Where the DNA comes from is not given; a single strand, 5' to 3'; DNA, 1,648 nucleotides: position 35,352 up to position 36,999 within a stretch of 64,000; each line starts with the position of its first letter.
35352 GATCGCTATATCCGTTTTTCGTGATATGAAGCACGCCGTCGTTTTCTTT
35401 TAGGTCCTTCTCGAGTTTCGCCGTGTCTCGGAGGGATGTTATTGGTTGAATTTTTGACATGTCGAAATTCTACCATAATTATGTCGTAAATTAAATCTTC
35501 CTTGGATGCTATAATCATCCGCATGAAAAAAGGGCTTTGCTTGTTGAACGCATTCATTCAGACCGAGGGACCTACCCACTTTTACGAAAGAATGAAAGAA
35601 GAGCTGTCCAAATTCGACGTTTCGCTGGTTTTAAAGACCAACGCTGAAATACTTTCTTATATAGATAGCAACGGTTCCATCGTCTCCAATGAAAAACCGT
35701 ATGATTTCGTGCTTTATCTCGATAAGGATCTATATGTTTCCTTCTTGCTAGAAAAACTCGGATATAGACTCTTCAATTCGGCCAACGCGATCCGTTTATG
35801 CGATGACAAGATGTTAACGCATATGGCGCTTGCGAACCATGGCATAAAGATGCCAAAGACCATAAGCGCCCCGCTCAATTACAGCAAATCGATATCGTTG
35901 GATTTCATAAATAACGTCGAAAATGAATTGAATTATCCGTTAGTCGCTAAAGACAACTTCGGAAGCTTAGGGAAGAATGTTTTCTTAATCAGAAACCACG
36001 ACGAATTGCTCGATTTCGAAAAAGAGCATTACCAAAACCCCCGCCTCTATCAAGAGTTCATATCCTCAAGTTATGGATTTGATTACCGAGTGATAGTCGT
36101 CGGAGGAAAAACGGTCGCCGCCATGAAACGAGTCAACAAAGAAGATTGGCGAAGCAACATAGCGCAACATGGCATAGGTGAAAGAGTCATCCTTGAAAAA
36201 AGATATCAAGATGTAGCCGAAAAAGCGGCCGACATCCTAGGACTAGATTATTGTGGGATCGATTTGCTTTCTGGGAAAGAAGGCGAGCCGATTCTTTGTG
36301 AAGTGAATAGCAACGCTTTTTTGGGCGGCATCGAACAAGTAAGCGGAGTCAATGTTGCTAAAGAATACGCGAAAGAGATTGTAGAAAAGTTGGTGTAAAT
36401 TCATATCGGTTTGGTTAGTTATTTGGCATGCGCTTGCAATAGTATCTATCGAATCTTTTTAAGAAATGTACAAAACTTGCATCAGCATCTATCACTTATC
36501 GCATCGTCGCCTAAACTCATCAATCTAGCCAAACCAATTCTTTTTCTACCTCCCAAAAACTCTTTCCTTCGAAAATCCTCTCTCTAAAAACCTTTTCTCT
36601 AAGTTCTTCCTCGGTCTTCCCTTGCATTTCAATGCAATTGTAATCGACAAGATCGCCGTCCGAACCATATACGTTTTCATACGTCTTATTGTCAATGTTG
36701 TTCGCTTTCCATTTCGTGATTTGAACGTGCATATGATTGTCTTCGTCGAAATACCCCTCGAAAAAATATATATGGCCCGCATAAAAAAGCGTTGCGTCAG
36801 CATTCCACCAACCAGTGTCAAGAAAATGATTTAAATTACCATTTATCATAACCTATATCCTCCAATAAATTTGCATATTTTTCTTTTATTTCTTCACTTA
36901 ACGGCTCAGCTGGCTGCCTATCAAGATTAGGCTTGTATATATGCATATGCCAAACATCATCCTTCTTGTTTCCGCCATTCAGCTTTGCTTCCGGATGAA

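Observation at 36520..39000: AT-rich five-gene cassette (XRE, ImmA/IrrE, DUF4417-like, two orphans) with no mobility genes: candidate undescribed conflict or defence module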

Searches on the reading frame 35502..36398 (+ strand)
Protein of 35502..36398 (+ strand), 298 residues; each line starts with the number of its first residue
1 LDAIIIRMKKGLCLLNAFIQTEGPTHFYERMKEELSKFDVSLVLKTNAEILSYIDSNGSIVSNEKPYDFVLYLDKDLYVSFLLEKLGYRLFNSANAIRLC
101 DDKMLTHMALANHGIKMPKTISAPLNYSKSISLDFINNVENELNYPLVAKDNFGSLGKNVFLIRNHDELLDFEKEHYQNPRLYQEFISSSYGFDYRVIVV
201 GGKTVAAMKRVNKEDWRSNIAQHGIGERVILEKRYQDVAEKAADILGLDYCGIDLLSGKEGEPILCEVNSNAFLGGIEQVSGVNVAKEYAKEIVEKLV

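Call 86: find_related_loci(query=window:35502-36398:+, collection=metagenome_contigs, flank=7000)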
Query window:35502-36398:+ (298 aa) in metagenome_contigs; peptide patterns used: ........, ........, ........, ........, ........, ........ (x = any residue, [..] = any of these).
173 stretches matched a pattern; 4 encode a relative of the query (tblastn E <= 1e-3); 4 distinct loci.
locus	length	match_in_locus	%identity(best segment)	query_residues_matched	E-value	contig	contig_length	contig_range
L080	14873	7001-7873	71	8-297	2e-136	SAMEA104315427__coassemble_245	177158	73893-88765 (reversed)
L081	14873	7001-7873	63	8-297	8e-122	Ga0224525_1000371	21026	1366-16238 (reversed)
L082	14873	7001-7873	62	8-297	2e-121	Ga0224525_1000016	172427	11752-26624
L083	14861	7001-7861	61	8-293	1e-117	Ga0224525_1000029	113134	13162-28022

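Call 88: search_protein_families(library=pfam, proteins=[L080:7890-8609:-, L081:7887-8966:-, L081:8970-9293:-, L083:7886-8965:-, L080:4047-4952:-, L080:4992-6116:-, L080:6043-6618:-], max_evalue=0.01)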
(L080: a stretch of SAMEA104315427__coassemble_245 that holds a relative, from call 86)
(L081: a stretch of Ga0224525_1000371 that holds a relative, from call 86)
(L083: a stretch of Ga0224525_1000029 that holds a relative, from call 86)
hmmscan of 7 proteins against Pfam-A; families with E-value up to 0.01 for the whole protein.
L080:7890-8609:- (239 aa): 7 families
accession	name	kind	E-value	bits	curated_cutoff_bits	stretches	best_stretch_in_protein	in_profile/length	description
PF13350.11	Y_phosphatase3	-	1.3e-47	163.2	22.2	1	17-237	3-238/240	Tyrosine phosphatase family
PF03162.18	Y_phosphatase2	-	4.5e-10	39.8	27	1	40-191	13-147/165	Tyrosine phosphatase family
PF22784.1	PTP-SAK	-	2.4e-08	34.6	27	1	50-165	19-119/153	Swiss Army Knife protein, DSP-PTPase phosphatase domain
PF22741.1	PTP-NADK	-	7.4e-07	29.1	27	1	62-157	48-133/163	DSP-PTPase phosphatase fused to NAD+ Kinase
PF22785.1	Tc-R-P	-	8.4e-06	26.7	27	1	118-159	64-105/106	Polymorphic toxin system, DSP-PTPase phosphatase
PF00102.32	Y_phosphatase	-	7.2e-05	23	20.9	1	108-161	150-197/234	Protein-tyrosine phosphatase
PF00782.25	DSPc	-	0.0003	21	33.5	1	57-157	13-97/133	Dual specificity phosphatase, catalytic domain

L081:7887-8966:- (359 aa): 7 families
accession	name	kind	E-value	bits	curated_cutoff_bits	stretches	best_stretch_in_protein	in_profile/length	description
PF13350.11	Y_phosphatase3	-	1.1e-44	153.7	22.2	1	5-227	1-238/240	Tyrosine phosphatase family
PF00293.34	NUDIX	-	6.3e-13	49.3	21.1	1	235-351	7-133/134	NUDIX domain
PF22784.1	PTP-SAK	-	7.8e-07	29.7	27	1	41-150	20-114/153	Swiss Army Knife protein, DSP-PTPase phosphatase domain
PF00102.32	Y_phosphatase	-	1.8e-05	24.9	20.9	1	97-148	149-194/234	Protein-tyrosine phosphatase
PF22785.1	Tc-R-P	-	0.00021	22.2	27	1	38-149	9-105/106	Polymorphic toxin system, DSP-PTPase phosphatase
PF00782.25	DSPc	-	0.00031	21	33.5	1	45-146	11-96/133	Dual specificity phosphatase, catalytic domain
PF03162.18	Y_phosphatase2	-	0.002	18.2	27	1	49-145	29-113/165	Tyrosine phosphatase family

L081:8970-9293:- (107 aa): 2 families
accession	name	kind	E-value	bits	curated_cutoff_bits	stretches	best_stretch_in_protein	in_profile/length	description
PF04193.19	PQ-loop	-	3.1e-12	46.5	22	1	7-63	3-59/61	PQ loop repeat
PF03083.21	MtN3_slv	-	6e-08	33.1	23.7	1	11-79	8-76/87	Sugar efflux transporter for intercellular exchange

L083:7886-8965:- (359 aa): 7 families
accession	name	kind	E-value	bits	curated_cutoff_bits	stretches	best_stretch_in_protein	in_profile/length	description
PF13350.11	Y_phosphatase3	-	2.2e-43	149.4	22.2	1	5-227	1-238/240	Tyrosine phosphatase family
PF00293.34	NUDIX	-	1.6e-12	48.1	21.1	1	236-342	8-124/134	NUDIX domain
PF22784.1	PTP-SAK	-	3.9e-06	27.4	27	1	42-150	21-114/153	Swiss Army Knife protein, DSP-PTPase phosphatase domain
PF00102.32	Y_phosphatase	-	4.6e-06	26.9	20.9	1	91-148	147-194/234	Protein-tyrosine phosphatase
PF00782.25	DSPc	-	4e-05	23.9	33.5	1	45-146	11-96/133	Dual specificity phosphatase, catalytic domain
PF22785.1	Tc-R-P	-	0.00019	22.3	27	1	39-149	10-105/106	Polymorphic toxin system, DSP-PTPase phosphatase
PF03162.18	Y_phosphatase2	-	0.0029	17.6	27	1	48-145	28-113/165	Tyrosine phosphatase family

L080:4047-4952:- (301 aa): 0 families

L080:4992-6116:- (374 aa): 0 families

L080:6043-6618:- (191 aa): 3 families
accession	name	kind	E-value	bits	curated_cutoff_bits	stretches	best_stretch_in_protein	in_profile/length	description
PF04542.20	Sigma70_r2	-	2.9e-14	53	24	1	41-107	2-70/71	Sigma-70 region 2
PF08281.18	Sigma70_r4_2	-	5e-05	23.3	25.7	1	139-171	11-43/54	Sigma-70, region 4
PF04545.22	Sigma70_r4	-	0.0087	16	24.1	0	139-184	5-50/50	Sigma-70, region 4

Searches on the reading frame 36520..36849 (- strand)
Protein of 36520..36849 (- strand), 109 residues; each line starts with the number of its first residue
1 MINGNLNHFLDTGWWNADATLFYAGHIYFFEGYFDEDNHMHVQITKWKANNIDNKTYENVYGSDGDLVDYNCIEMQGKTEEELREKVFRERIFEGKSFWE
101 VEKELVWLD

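Call 3: search_protein_families(library=pfam, proteins=[window:36520-36849:-], max_evalue=1)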
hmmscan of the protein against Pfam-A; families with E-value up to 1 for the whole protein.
window:36520-36849:- (109 aa): 0 families

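Call 4: search_protein_families(library=padloc, proteins=[window:36520-36849:-], max_evalue=1)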
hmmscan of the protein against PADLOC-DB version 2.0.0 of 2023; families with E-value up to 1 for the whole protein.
window:36520-36849:- (109 aa): 0 families

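Call 5: search_protein_families(library=phrogs, proteins=[window:36520-36849:-], max_evalue=1)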
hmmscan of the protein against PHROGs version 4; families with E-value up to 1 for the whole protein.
window:36520-36849:- (109 aa): 4 families
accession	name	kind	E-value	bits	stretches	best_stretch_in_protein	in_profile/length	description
phrog_23965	-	unknown function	0.1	12.7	1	23-73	235-286/298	-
phrog_34183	-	unknown function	0.13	13.5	1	20-69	16-66/78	-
phrog_15201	-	unknown function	0.17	12.9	1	52-89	16-56/67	-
phrog_4927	-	unknown function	0.41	11.7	1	22-80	22-70/73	-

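Call 6: search_protein_families(library=ncbifam, proteins=[window:36520-36849:-], max_evalue=1)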
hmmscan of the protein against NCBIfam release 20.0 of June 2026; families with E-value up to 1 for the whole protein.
window:36520-36849:- (109 aa): 0 families

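Call 19: find_homologous_proteins(query=window:36520-36849:-)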
Query window:36520-36849:- (109 aa): 36 proteins with E <= 0.001 among 36 candidates.
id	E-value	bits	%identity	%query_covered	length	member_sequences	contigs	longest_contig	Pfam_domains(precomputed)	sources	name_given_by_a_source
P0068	3.6e-70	251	100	100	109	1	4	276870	-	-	-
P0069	3.2e-50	187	72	100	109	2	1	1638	-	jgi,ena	jgi:uncharacterized protein YunC (DUF1805 family)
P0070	4.5e-48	180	71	100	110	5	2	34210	-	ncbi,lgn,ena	-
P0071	6.1e-46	173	66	100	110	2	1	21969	-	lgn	-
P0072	1.8e-44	169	64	100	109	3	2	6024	-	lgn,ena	-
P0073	1.2e-43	166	64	100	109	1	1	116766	-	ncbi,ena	-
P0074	1.4e-43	166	64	100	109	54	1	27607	-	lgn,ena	-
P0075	2.7e-41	158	62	100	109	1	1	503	-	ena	-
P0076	3.4e-41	158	64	100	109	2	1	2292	-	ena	-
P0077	3.6e-41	158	63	100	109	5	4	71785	-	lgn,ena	-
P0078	2.1e-40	155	61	100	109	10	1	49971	-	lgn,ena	-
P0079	1.4e-39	153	61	100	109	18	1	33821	-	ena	-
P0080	1.8e-39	152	58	100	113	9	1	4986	-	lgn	-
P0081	3.8e-39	151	61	100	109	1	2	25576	-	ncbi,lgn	-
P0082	5.3e-39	151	61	100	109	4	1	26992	-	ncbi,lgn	-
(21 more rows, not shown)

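Call 23: search_solved_structures(query=A2, max_evalue=10, show_alignments=2)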
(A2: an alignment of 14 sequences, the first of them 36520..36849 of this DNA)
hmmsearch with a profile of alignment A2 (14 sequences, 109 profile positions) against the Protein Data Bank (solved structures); distinct sequences matched with E-value up to 10: 3.
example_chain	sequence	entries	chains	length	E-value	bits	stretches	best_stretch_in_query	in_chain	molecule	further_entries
6z1p_BA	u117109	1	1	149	0.14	15.9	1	13-89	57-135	Ribosomal subunit protein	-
5i4h_B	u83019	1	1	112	0.47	14.3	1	13-72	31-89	Cathepsin L1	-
4yy2_A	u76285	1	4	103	0.59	13.9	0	74-101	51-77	dTor_3x33L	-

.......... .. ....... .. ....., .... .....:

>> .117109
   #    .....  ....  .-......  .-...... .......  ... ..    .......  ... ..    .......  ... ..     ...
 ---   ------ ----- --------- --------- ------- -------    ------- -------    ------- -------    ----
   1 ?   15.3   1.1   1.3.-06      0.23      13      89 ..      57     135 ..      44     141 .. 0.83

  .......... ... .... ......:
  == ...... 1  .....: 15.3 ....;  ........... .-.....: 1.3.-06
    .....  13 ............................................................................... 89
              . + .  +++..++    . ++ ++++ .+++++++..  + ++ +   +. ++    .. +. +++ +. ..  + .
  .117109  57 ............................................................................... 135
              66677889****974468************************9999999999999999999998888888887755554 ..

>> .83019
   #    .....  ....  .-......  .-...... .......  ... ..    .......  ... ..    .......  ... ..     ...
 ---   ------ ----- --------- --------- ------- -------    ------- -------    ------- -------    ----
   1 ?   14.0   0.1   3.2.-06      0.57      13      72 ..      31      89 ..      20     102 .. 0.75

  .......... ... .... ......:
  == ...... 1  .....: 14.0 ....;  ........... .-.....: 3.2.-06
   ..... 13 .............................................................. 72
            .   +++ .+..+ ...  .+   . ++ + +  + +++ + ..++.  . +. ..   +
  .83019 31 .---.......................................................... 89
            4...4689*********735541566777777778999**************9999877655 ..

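Call 25: search_protein_families(library=pfam, alignment_id=A2, max_evalue=1)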
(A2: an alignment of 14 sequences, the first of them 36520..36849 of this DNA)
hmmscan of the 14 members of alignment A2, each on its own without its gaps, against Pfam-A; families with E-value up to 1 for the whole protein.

A. member 1, window:36520-36849:- (109 aa): 0 families

B. families by the number of members that match (of 14 scanned): 2 families
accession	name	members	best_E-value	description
PF01467.32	CTP_transf_like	2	0.015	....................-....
PF08890.17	Phage_TAC_5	1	0.0057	Phage XkdN-like tail assembly chaperone protein, TAC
